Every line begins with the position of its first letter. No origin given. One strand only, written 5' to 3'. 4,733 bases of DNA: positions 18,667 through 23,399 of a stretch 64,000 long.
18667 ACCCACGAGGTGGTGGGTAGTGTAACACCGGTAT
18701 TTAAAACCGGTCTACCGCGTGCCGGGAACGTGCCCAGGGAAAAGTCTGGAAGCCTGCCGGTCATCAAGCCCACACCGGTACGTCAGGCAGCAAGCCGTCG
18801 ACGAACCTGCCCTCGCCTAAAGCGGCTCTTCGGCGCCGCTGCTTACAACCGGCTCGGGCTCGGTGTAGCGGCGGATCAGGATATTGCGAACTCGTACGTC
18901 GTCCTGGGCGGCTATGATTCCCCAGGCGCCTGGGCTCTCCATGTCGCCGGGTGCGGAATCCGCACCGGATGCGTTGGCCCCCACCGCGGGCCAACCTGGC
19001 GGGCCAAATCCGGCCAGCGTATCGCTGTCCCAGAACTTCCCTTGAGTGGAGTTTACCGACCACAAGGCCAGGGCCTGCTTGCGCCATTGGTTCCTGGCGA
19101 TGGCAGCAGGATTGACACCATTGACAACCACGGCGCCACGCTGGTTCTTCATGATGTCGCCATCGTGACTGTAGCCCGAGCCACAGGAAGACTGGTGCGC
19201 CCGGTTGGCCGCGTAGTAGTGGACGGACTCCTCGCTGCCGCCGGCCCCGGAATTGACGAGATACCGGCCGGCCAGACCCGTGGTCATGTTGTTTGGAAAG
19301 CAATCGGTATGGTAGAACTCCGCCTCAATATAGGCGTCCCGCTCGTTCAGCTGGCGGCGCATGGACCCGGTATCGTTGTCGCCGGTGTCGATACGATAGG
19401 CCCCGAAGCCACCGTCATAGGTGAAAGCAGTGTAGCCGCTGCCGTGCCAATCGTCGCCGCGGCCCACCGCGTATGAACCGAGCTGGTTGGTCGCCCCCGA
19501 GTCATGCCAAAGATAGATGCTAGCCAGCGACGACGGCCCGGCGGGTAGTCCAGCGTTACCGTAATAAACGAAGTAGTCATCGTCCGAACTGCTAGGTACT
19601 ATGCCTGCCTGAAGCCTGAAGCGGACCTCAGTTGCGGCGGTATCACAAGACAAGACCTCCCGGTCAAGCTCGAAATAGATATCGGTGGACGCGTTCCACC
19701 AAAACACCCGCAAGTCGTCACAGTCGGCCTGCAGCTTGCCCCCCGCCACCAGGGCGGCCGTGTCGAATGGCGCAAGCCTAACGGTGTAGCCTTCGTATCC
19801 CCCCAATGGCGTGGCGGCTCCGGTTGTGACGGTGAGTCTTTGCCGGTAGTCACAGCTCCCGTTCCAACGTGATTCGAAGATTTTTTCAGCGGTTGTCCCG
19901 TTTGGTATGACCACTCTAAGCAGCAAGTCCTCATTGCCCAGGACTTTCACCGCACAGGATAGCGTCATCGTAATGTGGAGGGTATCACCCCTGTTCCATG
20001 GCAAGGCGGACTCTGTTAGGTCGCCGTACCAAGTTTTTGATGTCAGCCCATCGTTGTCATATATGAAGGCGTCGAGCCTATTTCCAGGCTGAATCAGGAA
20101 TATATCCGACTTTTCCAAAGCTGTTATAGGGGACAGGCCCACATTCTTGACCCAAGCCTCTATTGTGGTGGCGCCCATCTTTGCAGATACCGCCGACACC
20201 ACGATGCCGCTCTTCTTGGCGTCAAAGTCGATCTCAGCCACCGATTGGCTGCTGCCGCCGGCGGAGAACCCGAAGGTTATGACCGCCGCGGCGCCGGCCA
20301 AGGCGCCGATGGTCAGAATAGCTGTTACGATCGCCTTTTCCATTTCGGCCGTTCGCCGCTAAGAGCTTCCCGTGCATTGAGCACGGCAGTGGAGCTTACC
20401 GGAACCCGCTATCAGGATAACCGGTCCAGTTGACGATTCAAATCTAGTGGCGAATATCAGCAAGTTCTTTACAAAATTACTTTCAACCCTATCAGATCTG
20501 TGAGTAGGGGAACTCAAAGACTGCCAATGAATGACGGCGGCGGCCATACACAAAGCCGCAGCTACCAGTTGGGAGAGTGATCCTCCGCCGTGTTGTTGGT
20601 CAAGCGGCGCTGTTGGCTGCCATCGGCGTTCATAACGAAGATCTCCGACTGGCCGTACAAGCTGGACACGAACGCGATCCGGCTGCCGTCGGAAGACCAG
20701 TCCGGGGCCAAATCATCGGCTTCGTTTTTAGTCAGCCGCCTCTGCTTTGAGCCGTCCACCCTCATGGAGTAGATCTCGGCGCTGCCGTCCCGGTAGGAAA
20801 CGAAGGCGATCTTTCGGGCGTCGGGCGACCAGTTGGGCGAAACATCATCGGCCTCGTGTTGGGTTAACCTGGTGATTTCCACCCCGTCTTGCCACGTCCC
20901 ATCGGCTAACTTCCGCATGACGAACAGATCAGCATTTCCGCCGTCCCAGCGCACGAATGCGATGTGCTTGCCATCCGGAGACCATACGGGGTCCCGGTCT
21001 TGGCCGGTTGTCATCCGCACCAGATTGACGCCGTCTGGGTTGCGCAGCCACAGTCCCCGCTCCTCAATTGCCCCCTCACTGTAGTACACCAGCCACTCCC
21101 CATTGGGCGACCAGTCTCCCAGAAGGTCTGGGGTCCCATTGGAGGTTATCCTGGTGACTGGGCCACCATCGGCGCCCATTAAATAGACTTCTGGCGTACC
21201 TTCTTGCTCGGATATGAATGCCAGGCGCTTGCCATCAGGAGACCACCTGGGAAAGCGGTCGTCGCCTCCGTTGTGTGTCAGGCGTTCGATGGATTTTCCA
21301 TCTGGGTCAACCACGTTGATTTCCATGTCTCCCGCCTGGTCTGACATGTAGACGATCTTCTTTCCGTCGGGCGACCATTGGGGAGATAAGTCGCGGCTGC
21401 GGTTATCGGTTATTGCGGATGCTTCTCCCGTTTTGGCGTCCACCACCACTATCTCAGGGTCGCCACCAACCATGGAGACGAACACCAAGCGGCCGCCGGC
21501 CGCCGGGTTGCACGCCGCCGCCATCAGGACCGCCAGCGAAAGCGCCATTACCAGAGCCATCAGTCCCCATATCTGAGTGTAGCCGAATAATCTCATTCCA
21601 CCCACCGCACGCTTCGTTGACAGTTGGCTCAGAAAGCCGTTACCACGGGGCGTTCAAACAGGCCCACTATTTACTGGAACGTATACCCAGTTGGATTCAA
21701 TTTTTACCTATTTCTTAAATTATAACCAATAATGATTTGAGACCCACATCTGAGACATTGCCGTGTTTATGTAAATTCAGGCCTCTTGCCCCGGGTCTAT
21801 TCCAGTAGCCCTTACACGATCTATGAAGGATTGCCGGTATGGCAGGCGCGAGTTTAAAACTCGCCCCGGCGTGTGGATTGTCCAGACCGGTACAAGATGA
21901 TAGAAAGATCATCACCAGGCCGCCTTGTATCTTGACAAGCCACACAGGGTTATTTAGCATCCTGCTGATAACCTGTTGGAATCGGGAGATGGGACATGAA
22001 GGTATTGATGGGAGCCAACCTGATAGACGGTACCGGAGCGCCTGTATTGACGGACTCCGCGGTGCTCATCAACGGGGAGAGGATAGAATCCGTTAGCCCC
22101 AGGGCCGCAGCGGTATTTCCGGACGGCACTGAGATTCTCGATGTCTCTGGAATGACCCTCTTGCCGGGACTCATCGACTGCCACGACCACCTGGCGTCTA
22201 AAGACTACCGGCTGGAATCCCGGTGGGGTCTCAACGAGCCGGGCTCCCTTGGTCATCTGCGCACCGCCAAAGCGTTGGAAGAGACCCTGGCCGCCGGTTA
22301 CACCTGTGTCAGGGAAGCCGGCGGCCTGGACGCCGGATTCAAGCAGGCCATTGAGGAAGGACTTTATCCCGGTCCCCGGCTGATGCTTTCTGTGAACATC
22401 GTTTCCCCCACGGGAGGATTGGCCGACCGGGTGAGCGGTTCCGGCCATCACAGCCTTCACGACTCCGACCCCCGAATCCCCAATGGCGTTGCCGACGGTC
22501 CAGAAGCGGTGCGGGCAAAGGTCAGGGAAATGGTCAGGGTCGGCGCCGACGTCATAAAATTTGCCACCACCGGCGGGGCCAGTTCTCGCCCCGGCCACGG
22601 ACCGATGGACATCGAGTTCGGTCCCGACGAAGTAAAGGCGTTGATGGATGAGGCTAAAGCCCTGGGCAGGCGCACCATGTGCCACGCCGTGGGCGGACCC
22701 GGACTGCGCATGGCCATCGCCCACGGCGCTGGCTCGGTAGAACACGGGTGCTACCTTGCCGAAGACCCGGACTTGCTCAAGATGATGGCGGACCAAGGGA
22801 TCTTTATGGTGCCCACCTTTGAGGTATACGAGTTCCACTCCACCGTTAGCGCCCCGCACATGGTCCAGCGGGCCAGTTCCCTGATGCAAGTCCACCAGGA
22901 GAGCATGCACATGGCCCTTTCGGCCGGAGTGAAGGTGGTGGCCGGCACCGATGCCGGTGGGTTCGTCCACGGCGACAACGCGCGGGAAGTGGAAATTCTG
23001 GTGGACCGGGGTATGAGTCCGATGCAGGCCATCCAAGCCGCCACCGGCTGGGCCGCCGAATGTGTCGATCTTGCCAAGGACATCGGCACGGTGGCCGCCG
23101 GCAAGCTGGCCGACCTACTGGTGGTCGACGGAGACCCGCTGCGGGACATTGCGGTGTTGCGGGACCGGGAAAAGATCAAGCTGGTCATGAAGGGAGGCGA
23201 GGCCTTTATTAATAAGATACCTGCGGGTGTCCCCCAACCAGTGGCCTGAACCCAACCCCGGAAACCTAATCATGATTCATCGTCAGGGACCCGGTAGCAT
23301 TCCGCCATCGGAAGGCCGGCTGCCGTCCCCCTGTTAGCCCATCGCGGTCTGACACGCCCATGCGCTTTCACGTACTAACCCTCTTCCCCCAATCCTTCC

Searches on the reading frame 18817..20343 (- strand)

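Call 18: search_protein_families(library=pfam, proteins=[window:18817-20343:-], max_evalue=0.00001)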
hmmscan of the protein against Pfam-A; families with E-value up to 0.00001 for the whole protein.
window:18817-20343:- (508 aa): 1 family
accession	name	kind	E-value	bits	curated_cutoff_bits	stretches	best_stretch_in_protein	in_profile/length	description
PF01917.21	Arch_flagellin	-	3.6e-06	27.9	29.5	1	8-152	13-158/162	Archaebacterial flagellin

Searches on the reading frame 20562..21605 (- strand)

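Call 18: search_protein_families(library=pfam, proteins=[window:20562-21605:-], max_evalue=0.00001)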
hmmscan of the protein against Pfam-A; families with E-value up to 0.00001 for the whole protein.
window:20562-21605:- (347 aa): 6 families
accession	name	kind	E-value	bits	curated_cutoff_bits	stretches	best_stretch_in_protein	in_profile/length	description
PF07676.18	PD40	-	5.8e-55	182.7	20.9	4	107-141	2-37/38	WD40-like Beta Propeller Repeat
PF00930.27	DPPIV_N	-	3e-21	76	22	0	99-161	28-86/354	Dipeptidyl peptidase IV (DPP IV) N-terminal region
PF25174.1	Beta-prop_THOC3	-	2.5e-11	43.5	305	0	46-159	65-173/272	THOC3 beta-propeller domain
PF14583.12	Pectate_lyase22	-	2.1e-10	40.3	30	0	52-150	170-272/386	Oligogalacturonate lyase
PF23414.1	Beta-prop_EML_2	-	2.5e-08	34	90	0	208-334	47-160/266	Echinoderm microtubule-associated protein second beta-propeller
PF24797.1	Beta-prop_WDR35_TULP_N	-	3.6e-07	30.1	80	0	257-342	121-200/332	WDR35/TULP4 N-terminal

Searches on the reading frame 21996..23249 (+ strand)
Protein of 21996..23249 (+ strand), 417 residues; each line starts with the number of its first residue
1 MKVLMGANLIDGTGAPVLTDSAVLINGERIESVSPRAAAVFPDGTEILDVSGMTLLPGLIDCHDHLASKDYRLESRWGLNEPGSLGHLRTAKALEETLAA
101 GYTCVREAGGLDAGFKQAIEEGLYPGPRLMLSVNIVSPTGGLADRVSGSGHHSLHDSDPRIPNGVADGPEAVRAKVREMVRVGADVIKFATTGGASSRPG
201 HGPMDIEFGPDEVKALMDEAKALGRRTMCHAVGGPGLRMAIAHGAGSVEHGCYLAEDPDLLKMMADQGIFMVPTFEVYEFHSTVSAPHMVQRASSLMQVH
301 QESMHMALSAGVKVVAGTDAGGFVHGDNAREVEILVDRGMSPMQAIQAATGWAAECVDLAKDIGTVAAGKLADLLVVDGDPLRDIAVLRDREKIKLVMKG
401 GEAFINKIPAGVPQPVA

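Call 19: search_protein_families(library=pfam, proteins=[window:21996-23249:+], max_evalue=0.00001)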
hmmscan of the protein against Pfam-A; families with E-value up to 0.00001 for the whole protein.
window:21996-23249:+ (417 aa): 2 families
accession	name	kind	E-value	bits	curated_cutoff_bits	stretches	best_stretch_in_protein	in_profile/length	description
PF01979.26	Amidohydro_1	-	2.1e-45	155.9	25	1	54-402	1-343/345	Amidohydrolase family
PF07969.17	Amidohydro_3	-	1.3e-14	55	29.7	1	90-402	161-469/472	Amidohydrolase family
